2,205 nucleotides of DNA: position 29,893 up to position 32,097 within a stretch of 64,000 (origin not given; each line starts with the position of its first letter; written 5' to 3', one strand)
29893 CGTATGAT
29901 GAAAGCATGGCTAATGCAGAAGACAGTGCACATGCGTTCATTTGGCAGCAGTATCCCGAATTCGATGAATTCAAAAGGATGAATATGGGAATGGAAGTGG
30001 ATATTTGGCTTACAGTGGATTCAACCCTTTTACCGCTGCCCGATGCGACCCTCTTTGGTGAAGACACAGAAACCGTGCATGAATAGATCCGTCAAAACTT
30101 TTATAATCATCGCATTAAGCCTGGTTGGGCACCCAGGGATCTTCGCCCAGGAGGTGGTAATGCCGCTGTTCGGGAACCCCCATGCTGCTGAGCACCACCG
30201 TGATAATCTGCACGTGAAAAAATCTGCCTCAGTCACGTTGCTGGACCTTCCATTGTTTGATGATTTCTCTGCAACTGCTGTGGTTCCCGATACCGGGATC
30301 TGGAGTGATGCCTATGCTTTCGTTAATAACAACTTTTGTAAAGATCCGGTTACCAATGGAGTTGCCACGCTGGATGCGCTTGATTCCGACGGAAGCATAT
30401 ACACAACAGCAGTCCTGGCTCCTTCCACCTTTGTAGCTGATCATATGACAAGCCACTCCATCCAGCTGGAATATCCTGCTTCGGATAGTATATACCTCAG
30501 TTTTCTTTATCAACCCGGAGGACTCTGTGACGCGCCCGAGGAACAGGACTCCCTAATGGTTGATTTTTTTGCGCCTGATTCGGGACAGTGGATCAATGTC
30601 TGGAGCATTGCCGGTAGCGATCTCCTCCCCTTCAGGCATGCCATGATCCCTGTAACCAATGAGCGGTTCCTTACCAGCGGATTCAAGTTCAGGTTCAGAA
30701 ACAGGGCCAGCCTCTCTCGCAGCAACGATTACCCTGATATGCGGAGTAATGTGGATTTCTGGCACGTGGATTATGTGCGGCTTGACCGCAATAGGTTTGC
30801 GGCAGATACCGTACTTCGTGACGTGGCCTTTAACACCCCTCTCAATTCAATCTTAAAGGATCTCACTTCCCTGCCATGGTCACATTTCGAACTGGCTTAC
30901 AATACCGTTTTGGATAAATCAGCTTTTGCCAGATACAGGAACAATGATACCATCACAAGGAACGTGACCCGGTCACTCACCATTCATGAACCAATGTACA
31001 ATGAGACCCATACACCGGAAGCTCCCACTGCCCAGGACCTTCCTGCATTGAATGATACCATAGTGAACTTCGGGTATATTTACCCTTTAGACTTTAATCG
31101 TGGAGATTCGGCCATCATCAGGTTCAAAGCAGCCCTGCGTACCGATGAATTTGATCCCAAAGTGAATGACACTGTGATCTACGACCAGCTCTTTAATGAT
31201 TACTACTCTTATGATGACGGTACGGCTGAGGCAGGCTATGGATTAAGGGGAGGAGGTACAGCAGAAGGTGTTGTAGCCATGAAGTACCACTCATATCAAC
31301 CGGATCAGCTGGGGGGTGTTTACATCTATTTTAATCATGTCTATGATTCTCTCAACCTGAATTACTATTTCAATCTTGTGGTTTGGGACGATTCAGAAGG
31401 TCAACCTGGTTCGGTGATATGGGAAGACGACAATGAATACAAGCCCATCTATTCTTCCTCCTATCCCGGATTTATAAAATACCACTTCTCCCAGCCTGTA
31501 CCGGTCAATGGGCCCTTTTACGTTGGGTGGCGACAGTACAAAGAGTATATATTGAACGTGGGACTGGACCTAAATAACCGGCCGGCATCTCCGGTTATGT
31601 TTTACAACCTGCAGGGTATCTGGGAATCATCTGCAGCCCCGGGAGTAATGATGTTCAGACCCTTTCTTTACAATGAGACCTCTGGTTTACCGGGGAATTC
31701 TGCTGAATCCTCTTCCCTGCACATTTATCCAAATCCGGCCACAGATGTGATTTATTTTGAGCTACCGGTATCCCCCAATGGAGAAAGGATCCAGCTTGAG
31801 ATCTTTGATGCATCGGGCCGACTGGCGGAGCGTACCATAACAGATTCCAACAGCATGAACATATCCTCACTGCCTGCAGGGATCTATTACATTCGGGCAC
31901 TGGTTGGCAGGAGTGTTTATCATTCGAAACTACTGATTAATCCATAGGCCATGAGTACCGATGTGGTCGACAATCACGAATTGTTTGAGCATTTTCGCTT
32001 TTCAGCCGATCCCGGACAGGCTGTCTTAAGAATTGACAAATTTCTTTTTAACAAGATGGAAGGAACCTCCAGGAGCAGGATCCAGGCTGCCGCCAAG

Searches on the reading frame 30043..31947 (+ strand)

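Call 70: search_protein_families(library=pfam, proteins=[window:30043-31947:+], max_evalue=0.00001)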
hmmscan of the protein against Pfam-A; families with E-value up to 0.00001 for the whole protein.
window:30043-31947:+ (634 aa): 1 family
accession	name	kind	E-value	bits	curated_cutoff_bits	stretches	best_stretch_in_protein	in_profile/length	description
PF18962.6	Por_Secre_tail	-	2e-11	44.4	27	1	561-632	1-75/75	Secretion system C-terminal sorting domain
